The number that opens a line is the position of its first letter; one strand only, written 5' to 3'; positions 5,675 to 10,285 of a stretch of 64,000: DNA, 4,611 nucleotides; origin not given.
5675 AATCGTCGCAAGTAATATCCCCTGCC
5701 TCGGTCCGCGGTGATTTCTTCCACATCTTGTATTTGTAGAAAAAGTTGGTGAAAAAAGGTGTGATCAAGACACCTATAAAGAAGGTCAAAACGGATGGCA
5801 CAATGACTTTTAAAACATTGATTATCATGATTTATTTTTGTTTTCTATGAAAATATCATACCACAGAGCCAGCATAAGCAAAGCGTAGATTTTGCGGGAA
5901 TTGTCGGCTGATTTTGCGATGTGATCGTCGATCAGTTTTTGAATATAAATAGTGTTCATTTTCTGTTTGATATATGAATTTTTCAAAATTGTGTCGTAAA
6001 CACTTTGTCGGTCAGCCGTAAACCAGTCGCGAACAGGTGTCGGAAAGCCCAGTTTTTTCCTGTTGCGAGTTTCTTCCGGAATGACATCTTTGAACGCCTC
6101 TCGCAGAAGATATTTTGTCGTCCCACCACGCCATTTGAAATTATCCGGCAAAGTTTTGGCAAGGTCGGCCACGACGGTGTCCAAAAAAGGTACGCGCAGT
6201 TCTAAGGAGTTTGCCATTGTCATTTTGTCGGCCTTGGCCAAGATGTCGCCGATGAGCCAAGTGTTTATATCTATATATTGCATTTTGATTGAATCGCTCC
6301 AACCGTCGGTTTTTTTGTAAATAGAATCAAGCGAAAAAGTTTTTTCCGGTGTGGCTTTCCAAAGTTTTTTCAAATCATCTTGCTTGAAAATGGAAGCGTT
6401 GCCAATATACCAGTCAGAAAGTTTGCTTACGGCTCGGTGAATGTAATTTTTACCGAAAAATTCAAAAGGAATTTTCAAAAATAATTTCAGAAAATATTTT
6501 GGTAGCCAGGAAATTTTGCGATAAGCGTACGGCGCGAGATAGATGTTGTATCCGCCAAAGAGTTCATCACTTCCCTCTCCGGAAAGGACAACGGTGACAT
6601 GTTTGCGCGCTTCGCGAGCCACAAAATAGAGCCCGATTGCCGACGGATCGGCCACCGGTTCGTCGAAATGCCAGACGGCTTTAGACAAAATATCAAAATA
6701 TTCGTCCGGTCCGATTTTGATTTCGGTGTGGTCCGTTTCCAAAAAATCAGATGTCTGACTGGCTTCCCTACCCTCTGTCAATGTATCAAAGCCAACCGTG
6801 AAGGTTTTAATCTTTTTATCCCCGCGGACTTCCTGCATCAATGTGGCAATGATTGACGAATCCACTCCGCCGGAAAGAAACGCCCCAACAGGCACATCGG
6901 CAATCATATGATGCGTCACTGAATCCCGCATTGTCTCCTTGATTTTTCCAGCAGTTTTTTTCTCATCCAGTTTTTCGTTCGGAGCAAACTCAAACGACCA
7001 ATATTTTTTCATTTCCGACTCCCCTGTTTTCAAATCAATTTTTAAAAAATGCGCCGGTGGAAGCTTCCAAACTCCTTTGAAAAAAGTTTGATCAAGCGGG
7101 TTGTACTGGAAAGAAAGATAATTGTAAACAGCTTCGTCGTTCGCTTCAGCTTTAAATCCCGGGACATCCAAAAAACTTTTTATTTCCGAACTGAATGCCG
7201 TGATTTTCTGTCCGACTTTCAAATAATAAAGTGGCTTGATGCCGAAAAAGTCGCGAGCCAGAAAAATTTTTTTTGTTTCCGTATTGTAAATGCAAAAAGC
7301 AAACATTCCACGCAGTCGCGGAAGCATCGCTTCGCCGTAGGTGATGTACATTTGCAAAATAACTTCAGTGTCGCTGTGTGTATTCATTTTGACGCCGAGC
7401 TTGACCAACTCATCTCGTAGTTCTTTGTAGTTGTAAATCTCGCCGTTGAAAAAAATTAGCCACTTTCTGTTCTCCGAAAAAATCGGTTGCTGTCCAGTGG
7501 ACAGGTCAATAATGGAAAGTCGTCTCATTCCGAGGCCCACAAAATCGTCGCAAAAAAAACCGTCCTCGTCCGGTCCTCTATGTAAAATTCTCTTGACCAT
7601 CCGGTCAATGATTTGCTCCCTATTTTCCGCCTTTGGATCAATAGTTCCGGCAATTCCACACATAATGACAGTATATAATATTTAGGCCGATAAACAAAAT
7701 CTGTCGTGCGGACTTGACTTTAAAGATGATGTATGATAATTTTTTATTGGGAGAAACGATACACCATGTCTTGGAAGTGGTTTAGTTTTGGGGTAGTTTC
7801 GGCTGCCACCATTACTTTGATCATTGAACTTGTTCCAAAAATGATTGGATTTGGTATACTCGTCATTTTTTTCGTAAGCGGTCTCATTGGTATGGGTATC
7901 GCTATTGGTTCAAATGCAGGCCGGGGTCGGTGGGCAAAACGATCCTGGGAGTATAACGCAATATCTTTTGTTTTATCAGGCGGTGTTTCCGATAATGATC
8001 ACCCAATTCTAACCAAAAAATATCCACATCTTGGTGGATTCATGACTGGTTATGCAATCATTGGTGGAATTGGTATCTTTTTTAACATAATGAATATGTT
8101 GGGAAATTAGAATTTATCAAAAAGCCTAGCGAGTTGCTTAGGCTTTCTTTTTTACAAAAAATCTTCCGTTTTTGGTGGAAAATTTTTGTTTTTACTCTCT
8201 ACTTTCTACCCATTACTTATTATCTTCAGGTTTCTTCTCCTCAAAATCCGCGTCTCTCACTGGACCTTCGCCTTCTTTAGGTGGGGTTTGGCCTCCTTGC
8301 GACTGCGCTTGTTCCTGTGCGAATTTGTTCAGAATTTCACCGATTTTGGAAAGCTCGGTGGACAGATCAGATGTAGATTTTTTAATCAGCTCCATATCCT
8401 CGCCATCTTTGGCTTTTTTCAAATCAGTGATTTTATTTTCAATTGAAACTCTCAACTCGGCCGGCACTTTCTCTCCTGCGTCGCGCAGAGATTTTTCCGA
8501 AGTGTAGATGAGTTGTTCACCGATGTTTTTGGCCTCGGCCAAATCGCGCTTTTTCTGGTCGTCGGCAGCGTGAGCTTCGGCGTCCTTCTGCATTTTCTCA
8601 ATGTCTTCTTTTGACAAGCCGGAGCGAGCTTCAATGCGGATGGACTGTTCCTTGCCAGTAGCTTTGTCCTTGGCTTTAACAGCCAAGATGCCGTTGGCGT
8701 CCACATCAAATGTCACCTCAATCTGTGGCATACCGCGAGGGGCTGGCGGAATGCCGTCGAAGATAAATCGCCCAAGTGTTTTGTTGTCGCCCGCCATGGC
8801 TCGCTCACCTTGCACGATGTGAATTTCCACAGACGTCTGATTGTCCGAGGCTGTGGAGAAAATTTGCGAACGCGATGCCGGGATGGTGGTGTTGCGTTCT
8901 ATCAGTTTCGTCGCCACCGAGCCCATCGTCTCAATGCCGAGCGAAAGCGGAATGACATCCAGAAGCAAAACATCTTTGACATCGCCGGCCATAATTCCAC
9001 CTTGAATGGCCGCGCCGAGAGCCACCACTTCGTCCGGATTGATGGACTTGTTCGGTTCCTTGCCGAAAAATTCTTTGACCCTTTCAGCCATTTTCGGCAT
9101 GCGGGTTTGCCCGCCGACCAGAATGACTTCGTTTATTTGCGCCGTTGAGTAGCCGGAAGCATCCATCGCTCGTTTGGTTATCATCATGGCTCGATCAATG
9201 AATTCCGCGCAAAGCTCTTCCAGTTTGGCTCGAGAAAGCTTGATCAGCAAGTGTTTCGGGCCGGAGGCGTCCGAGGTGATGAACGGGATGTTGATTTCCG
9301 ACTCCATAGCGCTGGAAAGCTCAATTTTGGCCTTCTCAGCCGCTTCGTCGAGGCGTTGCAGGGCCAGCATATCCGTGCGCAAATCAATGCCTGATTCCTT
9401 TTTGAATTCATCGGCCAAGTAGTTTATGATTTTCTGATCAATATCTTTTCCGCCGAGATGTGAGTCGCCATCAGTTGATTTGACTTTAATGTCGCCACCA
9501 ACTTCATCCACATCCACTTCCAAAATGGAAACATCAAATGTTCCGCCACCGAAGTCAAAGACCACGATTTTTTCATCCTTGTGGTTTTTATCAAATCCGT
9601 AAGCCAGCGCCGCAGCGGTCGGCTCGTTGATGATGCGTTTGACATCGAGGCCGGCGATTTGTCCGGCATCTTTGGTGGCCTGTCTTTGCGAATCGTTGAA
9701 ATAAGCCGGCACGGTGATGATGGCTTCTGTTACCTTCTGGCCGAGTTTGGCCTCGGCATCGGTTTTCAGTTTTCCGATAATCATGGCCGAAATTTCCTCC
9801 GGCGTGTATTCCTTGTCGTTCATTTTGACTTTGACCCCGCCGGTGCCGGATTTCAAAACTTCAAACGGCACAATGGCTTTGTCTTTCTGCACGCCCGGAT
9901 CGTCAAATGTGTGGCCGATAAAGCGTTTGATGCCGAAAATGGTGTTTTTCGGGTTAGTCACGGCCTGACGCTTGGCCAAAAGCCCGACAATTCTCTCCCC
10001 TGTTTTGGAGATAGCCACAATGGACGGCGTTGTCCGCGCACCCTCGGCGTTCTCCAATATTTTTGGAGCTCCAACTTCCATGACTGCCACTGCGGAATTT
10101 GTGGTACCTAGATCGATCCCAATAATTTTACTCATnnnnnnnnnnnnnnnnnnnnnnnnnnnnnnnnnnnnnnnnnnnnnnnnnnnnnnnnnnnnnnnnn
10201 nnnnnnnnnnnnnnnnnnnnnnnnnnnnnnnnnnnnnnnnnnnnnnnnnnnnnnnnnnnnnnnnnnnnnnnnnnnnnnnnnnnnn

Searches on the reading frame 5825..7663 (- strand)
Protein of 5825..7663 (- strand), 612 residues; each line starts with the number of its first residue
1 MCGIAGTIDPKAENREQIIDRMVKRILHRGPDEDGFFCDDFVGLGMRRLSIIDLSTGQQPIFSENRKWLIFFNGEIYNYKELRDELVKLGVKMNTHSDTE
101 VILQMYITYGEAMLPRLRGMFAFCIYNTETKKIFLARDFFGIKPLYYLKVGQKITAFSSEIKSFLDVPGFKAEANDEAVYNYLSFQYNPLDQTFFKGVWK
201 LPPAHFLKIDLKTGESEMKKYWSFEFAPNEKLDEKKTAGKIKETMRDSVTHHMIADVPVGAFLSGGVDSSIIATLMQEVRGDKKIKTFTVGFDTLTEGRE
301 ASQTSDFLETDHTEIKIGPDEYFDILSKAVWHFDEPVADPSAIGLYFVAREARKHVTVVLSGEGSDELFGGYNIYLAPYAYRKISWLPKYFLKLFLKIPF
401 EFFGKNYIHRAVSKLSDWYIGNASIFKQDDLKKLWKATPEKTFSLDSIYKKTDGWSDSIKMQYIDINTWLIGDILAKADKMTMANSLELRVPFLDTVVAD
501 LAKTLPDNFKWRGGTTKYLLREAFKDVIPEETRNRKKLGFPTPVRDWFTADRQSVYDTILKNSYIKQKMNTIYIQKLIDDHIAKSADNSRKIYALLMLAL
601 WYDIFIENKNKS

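Call 53: search_protein_families(library=pfam, max_evalue=0.001, proteins=[window:5825-7663:-])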
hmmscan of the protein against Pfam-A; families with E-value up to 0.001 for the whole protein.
window:5825-7663:- (612 aa): 5 families
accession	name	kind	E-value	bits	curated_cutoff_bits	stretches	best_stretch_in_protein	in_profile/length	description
PF00733.27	Asn_synthase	-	1.7e-97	327.7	21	1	240-602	1-353/354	Asparagine synthase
PF13537.11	GATase_7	-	1.2e-42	145.3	25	1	47-165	2-122/123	Glutamine amidotransferase domain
PF13522.11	GATase_6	-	6.8e-38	130.1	27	1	31-160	1-130/130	Glutamine amidotransferase domain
PF02540.23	NAD_synthase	-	0.00035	20.2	21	1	240-317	4-81/242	NAD synthase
PF24167.1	DUF7411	-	0.00067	19.7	28.7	0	261-319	5-60/194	Family of unknown function (DUF7411)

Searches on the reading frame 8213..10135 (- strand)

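Call 53: search_protein_families(library=pfam, max_evalue=0.001, proteins=[window:8213-10135:-])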
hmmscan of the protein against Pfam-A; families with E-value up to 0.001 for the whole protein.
window:8213-10135:- (640 aa): 2 families
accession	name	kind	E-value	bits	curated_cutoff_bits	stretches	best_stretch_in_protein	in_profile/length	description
PF00012.26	HSP70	-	2.9e-246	818.9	20.6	1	4-601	1-596/599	Hsp70 protein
PF06723.19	MreB_Mbl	-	2.1e-13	50.3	27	1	128-376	86-316/327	MreB/Mbl protein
